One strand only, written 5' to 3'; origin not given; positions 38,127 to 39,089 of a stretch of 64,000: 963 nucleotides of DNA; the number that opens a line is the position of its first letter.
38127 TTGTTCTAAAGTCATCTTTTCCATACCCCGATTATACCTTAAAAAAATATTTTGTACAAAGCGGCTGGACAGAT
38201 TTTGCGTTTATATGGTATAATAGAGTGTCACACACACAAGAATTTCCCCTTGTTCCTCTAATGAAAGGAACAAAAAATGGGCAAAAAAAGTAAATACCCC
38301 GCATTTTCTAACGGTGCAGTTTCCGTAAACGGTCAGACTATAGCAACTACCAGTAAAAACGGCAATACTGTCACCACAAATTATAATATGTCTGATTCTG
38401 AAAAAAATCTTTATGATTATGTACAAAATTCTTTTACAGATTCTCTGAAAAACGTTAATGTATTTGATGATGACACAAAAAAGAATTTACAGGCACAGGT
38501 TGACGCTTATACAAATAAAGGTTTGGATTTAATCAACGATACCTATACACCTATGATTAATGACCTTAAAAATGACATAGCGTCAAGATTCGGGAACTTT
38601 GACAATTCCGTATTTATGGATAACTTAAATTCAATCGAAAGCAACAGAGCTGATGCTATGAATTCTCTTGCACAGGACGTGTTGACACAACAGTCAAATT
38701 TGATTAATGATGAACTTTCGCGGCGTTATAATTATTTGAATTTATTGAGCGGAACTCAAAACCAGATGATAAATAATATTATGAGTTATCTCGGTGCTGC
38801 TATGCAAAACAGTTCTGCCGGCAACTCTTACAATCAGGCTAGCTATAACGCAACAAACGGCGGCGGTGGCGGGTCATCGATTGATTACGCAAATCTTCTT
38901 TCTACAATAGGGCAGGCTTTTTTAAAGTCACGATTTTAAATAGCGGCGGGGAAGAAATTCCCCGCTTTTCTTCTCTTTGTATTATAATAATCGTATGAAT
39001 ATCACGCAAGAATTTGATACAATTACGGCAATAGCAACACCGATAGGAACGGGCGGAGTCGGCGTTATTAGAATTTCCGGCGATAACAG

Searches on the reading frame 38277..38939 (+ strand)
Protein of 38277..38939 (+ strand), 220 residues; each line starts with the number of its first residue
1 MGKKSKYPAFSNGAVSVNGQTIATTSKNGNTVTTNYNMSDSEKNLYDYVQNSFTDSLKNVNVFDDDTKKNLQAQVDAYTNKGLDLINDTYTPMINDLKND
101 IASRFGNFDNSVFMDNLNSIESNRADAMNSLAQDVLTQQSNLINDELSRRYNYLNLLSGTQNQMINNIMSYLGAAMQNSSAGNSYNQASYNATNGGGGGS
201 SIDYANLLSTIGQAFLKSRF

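Call 10: search_protein_families(library=pfam, proteins=[window:38277-38939:+], max_evalue=0.01)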
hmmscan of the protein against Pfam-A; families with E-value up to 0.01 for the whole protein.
window:38277-38939:+ (220 aa): 0 families

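Call 11: search_protein_families(library=phrogs, proteins=[window:38277-38939:+], max_evalue=0.01)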
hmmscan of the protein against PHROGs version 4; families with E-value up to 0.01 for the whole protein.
window:38277-38939:+ (220 aa): 0 families

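Call 18: find_homologous_proteins(query=window:38277-38939:+)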
Query window:38277-38939:+ (220 aa): 568 proteins with E <= 0.001 among 1023 candidates; the best 120 are listed.
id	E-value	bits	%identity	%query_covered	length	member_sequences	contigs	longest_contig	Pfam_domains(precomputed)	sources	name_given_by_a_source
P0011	2.8e-120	418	90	100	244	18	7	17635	-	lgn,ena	-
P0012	3.1e-114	398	85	100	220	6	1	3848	-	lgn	-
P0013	5.3e-112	391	84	100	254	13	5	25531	-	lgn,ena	-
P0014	4.0e-111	388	84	100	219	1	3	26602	-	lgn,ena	-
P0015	2.6e-107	375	81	100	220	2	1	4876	-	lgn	-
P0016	1.6e-96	340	75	97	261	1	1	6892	-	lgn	-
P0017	1.1e-80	288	93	68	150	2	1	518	-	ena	-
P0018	2.7e-75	271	64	95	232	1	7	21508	-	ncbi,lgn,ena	-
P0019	2.7e-75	271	64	95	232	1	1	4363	-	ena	-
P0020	3.2e-75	271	63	99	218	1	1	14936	-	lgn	-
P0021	3.6e-75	270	64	95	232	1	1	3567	-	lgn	-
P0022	5.5e-75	270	64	95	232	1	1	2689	-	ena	-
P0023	1.9e-74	268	63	96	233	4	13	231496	-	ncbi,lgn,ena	-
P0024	1.6e-73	265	61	100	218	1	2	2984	-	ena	-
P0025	4.0e-73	264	61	89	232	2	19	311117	-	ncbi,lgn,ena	-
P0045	1.1e-71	259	60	100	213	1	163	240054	-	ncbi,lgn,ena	-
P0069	1.2e-70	256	59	89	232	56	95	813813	-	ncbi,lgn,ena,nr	ncbi:unknown [Fusobacterium sp. CAG:439]|nr:unknown [Fusobacterium sp. CAG:439] HIT92230.1 hypotheti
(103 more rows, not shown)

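Call 24: find_encoding_contigs(protein=P0069, flank=10000, max_places=2)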
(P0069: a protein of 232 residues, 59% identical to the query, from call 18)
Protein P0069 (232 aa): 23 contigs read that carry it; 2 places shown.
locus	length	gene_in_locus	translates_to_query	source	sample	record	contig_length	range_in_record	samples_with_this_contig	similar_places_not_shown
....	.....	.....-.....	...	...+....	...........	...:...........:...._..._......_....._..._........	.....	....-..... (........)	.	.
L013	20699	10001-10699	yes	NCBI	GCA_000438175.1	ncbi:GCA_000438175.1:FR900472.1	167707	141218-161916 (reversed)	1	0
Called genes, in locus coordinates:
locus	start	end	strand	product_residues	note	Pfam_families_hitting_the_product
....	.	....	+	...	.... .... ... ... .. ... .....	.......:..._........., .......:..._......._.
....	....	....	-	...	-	-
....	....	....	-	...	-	-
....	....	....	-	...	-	-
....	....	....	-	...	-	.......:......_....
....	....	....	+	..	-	-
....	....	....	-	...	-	-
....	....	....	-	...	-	-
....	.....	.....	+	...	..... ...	-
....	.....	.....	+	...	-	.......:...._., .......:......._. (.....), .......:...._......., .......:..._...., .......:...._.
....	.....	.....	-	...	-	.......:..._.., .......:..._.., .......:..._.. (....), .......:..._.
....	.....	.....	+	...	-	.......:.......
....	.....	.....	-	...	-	-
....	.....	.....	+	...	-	-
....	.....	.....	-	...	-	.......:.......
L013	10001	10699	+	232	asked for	-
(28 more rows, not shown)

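Call 25: find_encoding_contigs(protein=P0045, flank=10000, max_places=2)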
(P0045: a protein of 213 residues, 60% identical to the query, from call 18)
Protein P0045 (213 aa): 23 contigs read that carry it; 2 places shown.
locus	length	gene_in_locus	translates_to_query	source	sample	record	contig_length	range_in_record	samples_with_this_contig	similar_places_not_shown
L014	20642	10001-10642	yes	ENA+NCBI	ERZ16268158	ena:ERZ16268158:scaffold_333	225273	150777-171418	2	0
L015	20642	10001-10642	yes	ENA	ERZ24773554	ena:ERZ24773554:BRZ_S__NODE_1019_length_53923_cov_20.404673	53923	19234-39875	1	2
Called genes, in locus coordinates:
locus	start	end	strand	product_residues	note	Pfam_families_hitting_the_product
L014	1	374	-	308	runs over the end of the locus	PF03631:Virul_fac_BrkB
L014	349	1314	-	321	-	PF01368:DHH, PF02272:DHHA1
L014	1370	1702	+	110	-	PF05258:DciA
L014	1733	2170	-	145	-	-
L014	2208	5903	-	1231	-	-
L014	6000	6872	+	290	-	PF00990:GGDEF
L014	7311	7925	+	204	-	PF15978:TnsD (faint), PF04218:CENP-B_N (faint), PF01381:HTH_3 (weak), PF13384:HTH_23 (weak), PF13518:HTH_28 (weak), PF13384:HTH_23 (weak), PF13412:HTH_24 (weak), PF13551:HTH_29 (weak), +40 more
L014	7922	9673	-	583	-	-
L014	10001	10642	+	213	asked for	-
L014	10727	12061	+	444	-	PF10396:TrmE_N, PF00350:Dynamin_N (faint), PF12631:MnmE_helical, PF01926:MMR_HSR1, PF02421:FeoB_N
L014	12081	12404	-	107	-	-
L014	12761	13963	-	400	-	PF00009:GTP_EFTU (faint), PF00350:Dynamin_N (faint), PF01926:MMR_HSR1, PF02421:FeoB_N, PF18128:HydF_dimer, PF18133:HydF_tetramer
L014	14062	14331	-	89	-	PF00312:Ribosomal_S15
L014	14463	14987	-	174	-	-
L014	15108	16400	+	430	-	PF00206:Lyase_1, PF10397:ADSL_C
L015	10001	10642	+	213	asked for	-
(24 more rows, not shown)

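Call 26: find_encoding_contigs(protein=P0013, flank=10000, max_places=2)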
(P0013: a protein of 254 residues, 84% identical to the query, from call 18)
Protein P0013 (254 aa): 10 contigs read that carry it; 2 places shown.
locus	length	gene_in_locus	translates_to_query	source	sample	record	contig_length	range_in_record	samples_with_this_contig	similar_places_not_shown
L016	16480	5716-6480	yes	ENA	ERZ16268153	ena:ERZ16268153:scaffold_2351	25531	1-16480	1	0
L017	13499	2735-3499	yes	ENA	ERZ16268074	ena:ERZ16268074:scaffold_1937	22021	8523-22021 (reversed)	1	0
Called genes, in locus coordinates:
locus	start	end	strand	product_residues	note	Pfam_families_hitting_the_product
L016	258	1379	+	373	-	-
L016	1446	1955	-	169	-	-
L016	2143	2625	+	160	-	PF01047:MarR, PF12802:MarR_2, PF13730:HTH_36 (faint), PF13412:HTH_24 (faint)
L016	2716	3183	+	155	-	-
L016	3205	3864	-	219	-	PF01029:NusB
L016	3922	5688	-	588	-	-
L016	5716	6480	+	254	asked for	-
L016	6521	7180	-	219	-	PF13707:RloB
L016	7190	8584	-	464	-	PF13304:AAA_21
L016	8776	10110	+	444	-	PF10396:TrmE_N, PF00350:Dynamin_N (faint), PF12631:MnmE_helical, PF01926:MMR_HSR1, PF02421:FeoB_N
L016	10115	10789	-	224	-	-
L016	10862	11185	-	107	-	-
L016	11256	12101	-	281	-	PF04055:Radical_SAM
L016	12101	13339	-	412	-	PF00890:FAD_binding_2 (weak), PF01134:GIDA (weak), PF07992:Pyr_redox_2, PF12831:FAD_oxidored (weak), PF13450:NAD_binding_8 (weak), PF13738:Pyr_redox_3, PF00070:Pyr_redox, PF02852:Pyr_redox_dim, +3 more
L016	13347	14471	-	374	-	PF01168:Ala_racemase_N, PF00842:Ala_racemase_C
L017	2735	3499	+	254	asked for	-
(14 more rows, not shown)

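Call 36: find_encoding_contigs(protein=P0016, flank=6000, max_places=2)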
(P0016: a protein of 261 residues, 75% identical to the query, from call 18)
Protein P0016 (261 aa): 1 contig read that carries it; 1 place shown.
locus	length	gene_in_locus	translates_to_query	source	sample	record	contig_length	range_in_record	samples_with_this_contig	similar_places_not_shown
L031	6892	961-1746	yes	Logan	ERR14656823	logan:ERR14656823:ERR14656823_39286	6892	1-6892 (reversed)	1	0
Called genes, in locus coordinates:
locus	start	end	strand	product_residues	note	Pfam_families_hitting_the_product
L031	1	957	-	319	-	?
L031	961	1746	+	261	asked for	-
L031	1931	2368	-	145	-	PF22769:DCD (weak), PF00692:dUTPase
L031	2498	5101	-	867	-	PF01411:tRNA-synt_2c, PF07973:tRNA_SAD, PF02272:DHHA1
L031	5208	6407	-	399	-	PF00036:EF-hand_1 (faint), PF13202:EF-hand_5 (faint), PF13405:EF-hand_6 (faint)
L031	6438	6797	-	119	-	-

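Call 37: find_encoding_contigs(protein=P0018, flank=10000, max_places=2)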
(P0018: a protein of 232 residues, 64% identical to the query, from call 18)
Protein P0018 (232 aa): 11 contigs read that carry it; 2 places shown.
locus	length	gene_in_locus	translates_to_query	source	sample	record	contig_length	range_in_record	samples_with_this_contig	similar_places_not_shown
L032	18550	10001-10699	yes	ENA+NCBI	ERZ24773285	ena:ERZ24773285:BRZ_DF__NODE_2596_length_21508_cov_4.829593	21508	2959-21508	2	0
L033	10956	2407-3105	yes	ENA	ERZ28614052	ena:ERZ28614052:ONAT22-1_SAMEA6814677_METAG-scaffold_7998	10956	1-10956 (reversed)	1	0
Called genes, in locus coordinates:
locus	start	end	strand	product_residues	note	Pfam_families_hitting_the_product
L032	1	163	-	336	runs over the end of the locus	PF00108:Thiolase_N (weak), PF08392:FAE1_CUT1_RppA (weak), PF08545:ACP_syn_III, PF08541:ACP_syn_III_C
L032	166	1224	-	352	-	PF02504:FA_synthesis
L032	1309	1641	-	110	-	PF01783:Ribosomal_L32p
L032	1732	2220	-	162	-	PF02620:YceD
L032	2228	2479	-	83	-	-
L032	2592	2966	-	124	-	PF00903:Glyoxalase, PF12681:Glyoxalase_2, PF13669:Glyoxalase_4, PF21701:GLOD4_C (weak)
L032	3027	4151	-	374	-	-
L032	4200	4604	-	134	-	-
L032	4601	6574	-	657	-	-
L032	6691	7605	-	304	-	PF00809:Pterin_bind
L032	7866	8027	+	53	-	-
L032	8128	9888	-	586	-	PF14559:TPR_19 (weak), PF25062:ARM_TT21_N (weak), PF00515:TPR_1 (weak), PF12895:ANAPC3, PF23914:TPR_CcmH_CycH (weak), PF23914:TPR_CcmH_CycH, PF12895:ANAPC3, PF14559:TPR_19, +32 more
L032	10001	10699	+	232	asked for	-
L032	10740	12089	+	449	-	PF10396:TrmE_N, PF00350:Dynamin_N (faint), PF12631:MnmE_helical, PF01926:MMR_HSR1, PF02421:FeoB_N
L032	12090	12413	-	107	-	-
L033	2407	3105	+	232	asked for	-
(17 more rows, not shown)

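Call 43: search_solved_structures(query=window:38277-38939:+, max_evalue=1)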
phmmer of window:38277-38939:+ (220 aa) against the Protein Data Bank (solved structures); distinct sequences matched with E-value up to 1: 1.
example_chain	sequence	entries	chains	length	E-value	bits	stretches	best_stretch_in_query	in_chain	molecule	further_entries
2x3g_A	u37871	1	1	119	0.78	13.2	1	31-102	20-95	SIRV1 HYPOTHETICAL PROTEIN ORF119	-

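Call 53: predict_structure(alignment_id=A5)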
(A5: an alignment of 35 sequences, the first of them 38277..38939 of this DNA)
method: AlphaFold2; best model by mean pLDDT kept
length: 220 residues; sequences in the alignment: 35
mean_pLDDT: 43.5   pTM: 0.20
mean pLDDT of the five models: 43.5, 41.6, 39.3, 37.2, 36.5
residues with pLDDT >= 90: 0; 70-90: 0; 50-70: 53; < 50: 167
segments of 3 or more residues with pLDDT < 50: 1-10, 15-18, 41-63, 92-94, 100-110, 127-220
pLDDT, mean of each block of 10 residues (from residue 1): 43 50 57 52 44 41 49 52 46 50 45 52 49 45 44 36 34 32 34 35 34 34
secondary structure, 60 per line:
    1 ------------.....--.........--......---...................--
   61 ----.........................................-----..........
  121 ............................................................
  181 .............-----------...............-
elements in order: E13-17 E20-28 E31-36 H40-58 H65-105 H111-193 H205-219

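Call 68: search_protein_representatives(alignment_id=A5)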
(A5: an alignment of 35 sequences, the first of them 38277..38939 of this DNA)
Query: 35 sequences, 219 profile positions. Proteins with E-value up to 0.001 (for the whole library): 171; up to 1e-10: 107; up to 1e-30: 49. The best 150 are listed.
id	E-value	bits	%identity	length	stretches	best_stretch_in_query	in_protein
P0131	6.4e-71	254.7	-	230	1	1-213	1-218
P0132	5.2e-70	251.7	-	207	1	5-199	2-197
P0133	2.1e-67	243.3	-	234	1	1-207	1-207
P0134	2.2e-65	236.6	-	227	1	7-211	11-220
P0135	1.6e-62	227.3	-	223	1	1-137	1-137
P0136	6.6e-60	218.7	-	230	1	6-195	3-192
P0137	2.6e-59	216.8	-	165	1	1-124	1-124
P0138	4.0e-59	216.2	-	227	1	10-212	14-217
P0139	6.2e-59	215.5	-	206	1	1-181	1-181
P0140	6.9e-59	215.4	-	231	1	1-214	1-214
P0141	3.5e-58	213.1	-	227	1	11-216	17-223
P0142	3.3e-57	209.9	-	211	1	1-197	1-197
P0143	4.0e-57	209.6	-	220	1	1-197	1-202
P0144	1.3e-56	208.0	-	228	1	1-209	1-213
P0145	1.4e-56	207.8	-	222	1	2-214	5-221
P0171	2.8e-36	141.5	-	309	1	17-195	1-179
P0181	1.3e-29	119.6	-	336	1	7-200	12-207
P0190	6.6e-25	104.3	-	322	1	7-195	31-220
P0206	4.5e-19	85.2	-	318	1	7-207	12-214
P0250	1.6e-08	50.7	-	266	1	32-185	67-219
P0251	1.6e-08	50.7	-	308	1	4-195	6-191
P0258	2.8e-07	46.7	-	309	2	55-215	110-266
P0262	4.7e-07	45.9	-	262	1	55-158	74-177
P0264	6.4e-07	45.5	-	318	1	53-202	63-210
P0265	7.7e-07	45.2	-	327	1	53-157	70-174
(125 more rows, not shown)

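Call 69: search_protein_families(library=pfam, proteins=[P0181, P0190, P0206, P0251, P0258, P0264, P0265, P0262, P0250, P0171], max_evalue=0.01)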
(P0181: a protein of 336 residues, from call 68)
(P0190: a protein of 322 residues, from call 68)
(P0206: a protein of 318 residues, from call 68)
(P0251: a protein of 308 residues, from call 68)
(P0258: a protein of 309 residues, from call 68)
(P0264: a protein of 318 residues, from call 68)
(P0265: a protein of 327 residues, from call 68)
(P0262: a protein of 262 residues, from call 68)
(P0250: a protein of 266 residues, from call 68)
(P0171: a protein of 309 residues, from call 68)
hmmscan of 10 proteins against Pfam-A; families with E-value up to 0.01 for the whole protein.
P0181 (336 aa): 1 family
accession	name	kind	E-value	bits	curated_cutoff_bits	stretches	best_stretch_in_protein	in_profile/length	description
PF13884.11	Peptidase_S74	-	5.5e-17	62.2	22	1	240-297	1-57/58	Chaperone of endosialidase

P0190 (322 aa): 1 family
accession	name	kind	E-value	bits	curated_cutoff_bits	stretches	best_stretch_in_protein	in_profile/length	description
PF13884.11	Peptidase_S74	-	1.1e-11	45.2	22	1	249-303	1-58/58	Chaperone of endosialidase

P0206 (318 aa): 1 family
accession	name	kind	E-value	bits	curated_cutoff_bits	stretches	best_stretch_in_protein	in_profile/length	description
PF13884.11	Peptidase_S74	-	1.5e-10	41.6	22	1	241-294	1-57/58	Chaperone of endosialidase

P0251 (308 aa): 1 family
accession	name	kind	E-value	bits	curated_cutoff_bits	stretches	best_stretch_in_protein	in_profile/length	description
PF13884.11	Peptidase_S74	-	2.5e-12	47.3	22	1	235-287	1-58/58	Chaperone of endosialidase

P0258 (309 aa): 0 families

P0264 (318 aa): 1 family
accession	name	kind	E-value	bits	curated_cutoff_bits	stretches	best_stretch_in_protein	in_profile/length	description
PF13884.11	Peptidase_S74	-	2.1e-13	50.8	22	1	234-285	1-57/58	Chaperone of endosialidase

P0265 (327 aa): 1 family
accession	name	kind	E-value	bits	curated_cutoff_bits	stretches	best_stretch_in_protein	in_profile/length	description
PF13884.11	Peptidase_S74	-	1.9e-08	34.9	22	1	256-300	1-50/58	Chaperone of endosialidase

P0262 (262 aa): 0 families

P0250 (266 aa): 0 families

P0171 (309 aa): 1 family
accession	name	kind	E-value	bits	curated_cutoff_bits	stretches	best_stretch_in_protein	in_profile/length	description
PF13884.11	Peptidase_S74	-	2.4e-13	50.6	22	1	218-276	1-58/58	Chaperone of endosialidase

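Call 70: list_cluster_members(proteins=[P0181, P0190, P0206, P0251, P0264, P0171])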
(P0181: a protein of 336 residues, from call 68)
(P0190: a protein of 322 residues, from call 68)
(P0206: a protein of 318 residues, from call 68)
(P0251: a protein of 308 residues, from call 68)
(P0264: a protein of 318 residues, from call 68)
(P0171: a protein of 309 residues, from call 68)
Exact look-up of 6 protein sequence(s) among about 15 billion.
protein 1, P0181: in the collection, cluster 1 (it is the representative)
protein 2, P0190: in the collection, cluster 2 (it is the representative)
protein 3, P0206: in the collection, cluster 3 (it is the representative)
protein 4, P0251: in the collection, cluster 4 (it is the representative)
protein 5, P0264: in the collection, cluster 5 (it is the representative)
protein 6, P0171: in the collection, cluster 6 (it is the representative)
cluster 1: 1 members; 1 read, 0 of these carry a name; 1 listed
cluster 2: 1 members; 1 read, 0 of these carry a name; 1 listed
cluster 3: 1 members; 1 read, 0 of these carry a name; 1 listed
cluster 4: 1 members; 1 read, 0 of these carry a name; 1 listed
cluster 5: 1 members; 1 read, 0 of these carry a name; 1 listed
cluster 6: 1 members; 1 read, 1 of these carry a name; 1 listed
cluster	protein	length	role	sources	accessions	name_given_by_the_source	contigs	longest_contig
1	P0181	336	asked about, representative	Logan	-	-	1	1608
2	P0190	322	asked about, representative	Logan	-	-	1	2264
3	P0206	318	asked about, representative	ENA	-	-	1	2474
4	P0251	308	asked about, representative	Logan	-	-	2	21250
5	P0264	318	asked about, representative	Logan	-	-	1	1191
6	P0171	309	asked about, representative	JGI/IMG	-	hypothetical protein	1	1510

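Call 71: find_encoding_contigs(protein=P0251, flank=10000, max_places=2)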
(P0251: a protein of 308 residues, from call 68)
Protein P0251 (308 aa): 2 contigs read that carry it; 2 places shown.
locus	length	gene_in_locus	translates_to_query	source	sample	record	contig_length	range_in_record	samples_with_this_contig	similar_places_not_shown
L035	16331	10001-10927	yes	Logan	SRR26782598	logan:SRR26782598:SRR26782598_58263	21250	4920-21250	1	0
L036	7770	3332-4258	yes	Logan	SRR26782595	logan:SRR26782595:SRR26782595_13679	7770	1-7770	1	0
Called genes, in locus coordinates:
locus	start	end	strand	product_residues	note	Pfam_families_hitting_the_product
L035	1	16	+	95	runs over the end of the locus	-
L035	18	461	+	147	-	-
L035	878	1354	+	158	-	-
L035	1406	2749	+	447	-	PF04466:Terminase_3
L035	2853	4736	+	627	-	-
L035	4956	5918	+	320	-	-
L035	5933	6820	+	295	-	PF25209:Phage_capsid_4 (weak)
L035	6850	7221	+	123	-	-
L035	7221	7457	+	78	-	-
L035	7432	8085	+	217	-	PF24175:SU10_adaptor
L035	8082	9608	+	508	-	-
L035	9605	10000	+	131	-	-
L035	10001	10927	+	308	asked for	PF13884:Peptidase_S74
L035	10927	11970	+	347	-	-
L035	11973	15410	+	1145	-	-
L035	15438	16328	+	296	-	-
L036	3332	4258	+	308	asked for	PF13884:Peptidase_S74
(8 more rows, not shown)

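Call 72: search_protein_families(library=phrogs, proteins=[P0251, P0181, L035:8082-9608:+, L035:9605-10000:+, L035:10927-11970:+, L035:11973-15410:+, L035:2853-4736:+, L035:5933-6820:+, L035:7432-8085:+, L035:15438-16328:+], max_evalue=0.001)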
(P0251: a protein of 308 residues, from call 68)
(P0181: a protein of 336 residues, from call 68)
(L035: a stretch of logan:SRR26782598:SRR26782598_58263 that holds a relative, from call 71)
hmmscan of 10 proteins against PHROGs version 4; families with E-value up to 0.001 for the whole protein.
P0251 (308 aa): 13 families
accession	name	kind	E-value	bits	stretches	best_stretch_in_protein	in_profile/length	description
phrog_6121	-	head and packaging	4.1e-16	60.4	1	175-301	281-388/392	virion structural protein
phrog_5668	-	tail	3e-11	42.8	1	137-300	1364-1536/1567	tail fiber protein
phrog_8215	-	tail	7.2e-10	38.8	1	231-300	905-974/1000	baseplate wedge initiator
phrog_1980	-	tail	2.8e-08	34.5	1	37-298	180-393/449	tail fiber protein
phrog_28992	-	unknown function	1.9e-07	31.6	1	219-301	232-315/343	-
phrog_18186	-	tail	3.6e-06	26.9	1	168-298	430-550/582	baseplate wedge subunit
phrog_25848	-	tail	4.9e-06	26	1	233-306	503-575/598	tail fiber protein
phrog_11011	-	tail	8.2e-06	24.9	1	20-290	1002-1241/1291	long tail fiber protein distal subunit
phrog_5667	-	tail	0.00011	22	1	235-292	691-756/786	long tail fiber protein distal subunit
phrog_14572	-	tail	0.00012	22.2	1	232-297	362-445/484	tail fiber protein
phrog_7121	-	tail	0.00014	21.1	1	234-287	796-858/927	tail fiber protein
phrog_5481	-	tail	0.00038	20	1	168-297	856-981/1043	tail fiber protein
phrog_21722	-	tail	0.00071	19.3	1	250-298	499-544/576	long tail fiber protein distal subunit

P0181 (336 aa): 31 families (the best 25 are shown)
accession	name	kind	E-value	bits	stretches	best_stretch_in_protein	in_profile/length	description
phrog_5668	-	tail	2.3e-20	73.1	1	227-330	1453-1555/1567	tail fiber protein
phrog_8215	-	tail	6.2e-20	72.2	1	237-331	906-994/1000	baseplate wedge initiator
phrog_11011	-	tail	1.5e-15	57.2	1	35-330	993-1274/1291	long tail fiber protein distal subunit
phrog_19966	-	tail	1.1e-14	54.9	1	238-330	631-721/724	long tail fiber protein distal subunit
phrog_5667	-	tail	3.8e-14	53.3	1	238-330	689-783/786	long tail fiber protein distal subunit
phrog_1699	-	tail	7.2e-14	52.3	1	237-329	891-987/1000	long tail fiber protein distal subunit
phrog_1980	-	tail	1.1e-13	52.3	1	107-330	233-427/449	tail fiber protein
phrog_18186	-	tail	2.1e-13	50.8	1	196-330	447-571/582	baseplate wedge subunit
phrog_28992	-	unknown function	2.7e-13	50.8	1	161-326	176-329/343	-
phrog_5481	-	tail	3.8e-12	46.5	1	128-330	802-1016/1043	tail fiber protein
phrog_21722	-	tail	3.4e-10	40.1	1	240-329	480-564/576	long tail fiber protein distal subunit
phrog_14572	-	tail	1.2e-09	38.7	1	236-330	361-467/484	tail fiber protein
phrog_8443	-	tail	2.4e-09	37.6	1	138-332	435-630/636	tail fiber protein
phrog_8003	-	head and packaging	1.1e-08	35.8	1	141-330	188-369/389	virion structural protein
phrog_6921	-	tail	6.1e-08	32.9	1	137-330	521-728/738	tail fiber protein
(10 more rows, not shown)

L035:8082-9608:+ (508 aa): 1 family
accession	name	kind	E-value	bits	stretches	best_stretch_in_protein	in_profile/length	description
phrog_5107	-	lysis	1.1e-08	35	1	244-478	271-506/533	amidase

L035:9605-10000:+ (131 aa): 0 families

L035:10927-11970:+ (347 aa): 0 families

L035:11973-15410:+ (1145 aa): 0 families

L035:2853-4736:+ (627 aa): 1 family
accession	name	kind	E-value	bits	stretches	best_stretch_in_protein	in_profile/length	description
phrog_332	-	connector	9.3e-20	71.5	1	17-609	5-547/560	head-tail adaptor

L035:5933-6820:+ (295 aa): 3 families
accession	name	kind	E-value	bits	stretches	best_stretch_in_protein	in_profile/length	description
phrog_267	-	head and packaging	2.3e-28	100.5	1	11-293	40-326/410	major head protein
phrog_283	-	head and packaging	2.6e-09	37.9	1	107-234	100-227/385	major head protein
phrog_422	-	head and packaging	3.7e-05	24.3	1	142-222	130-210/297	major head protein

L035:7432-8085:+ (217 aa): 2 families
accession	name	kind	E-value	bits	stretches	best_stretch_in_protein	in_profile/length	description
phrog_6013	-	tail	3.9e-05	23.9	1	101-161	110-170/228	tail protein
phrog_2941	-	head and packaging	0.00041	21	1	95-154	95-154/208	virion structural protein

L035:15438-16328:+ (296 aa): 0 families

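Call 93: search_dna_similar(query=window:38277-38939:+, collection=phages, mode=protein, max_evalue=0.001, max_rows=10)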
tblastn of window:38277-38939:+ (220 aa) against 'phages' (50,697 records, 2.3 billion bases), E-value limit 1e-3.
No match.

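Call 95: search_dna_similar(query=P0251, collection=phages, mode=protein, max_evalue=0.001, max_rows=8)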
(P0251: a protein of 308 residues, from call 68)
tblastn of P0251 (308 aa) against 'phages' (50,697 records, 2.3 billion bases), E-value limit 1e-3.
Records with a match: 11; places in all: 11; records where one place covers at least 80% of the query: 0.
Best place of each record, by identity: <60% 11.
By first word of the organism name: Rhizobium 3; Pseudomonas 2; Microcystis 1; Sinorhizobium 1; Caudoviricetes 1; Roseobacter 1; Bradyrhizobium 1; Pantoea 1.
By host as written in the record: Microcystis aeruginosa 1; Sinorhizobium meliloti 1; Pseudomonas koreensis 1; - 1; Rhodobacteraceae bacterium FZCC0040 1; Bradyrhizobium elkanii USDA 76 1; Pseudomonas aeruginosa 1; Rhizobium etli N741 1; and 3 more.
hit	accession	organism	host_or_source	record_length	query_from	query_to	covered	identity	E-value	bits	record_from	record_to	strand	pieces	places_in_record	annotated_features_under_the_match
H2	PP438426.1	Microcystis phage Mae-JY35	Microcystis aeruginosa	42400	223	308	28%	36.6%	9e-6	53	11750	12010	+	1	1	putative peptidase S74 domain-containing structural protein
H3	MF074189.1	Sinorhizobium phage phiM5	Sinorhizobium meliloti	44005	234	297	21%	47.8%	3e-7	57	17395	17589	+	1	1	putative tailspike protein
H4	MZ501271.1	Pseudomonas phage AH02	Pseudomonas koreensis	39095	225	297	24%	40.0%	2e-6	55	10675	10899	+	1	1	11: intamolecular chaperon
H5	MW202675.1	Caudoviricetes sp.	Manatee Spring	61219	235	302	22%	42.9%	1e-5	53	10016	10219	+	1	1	internal virion protein D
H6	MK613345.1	Roseobacter phage CRP-3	Rhodobacteraceae bacterium FZCC0040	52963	213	300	29%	33.0%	5e-4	47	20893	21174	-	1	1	hypothetical protein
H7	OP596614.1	Bradyrhizobium phage ppBeUSDA76-2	Bradyrhizobium elkanii USDA 76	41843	233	308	25%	36.4%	1e-3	47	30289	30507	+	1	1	tail fiber domain-containing protein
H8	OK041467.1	Pseudomonas phage PAE2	Pseudomonas aeruginosa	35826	233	300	22%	40.6%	5e-6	54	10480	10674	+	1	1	putative chaperone of endosialidase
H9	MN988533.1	Rhizobium phage RHph_N2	Rhizobium etli N741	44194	235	300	21%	41.8%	6e-7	57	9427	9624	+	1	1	putative peptidase_S74 domain-containing structural protein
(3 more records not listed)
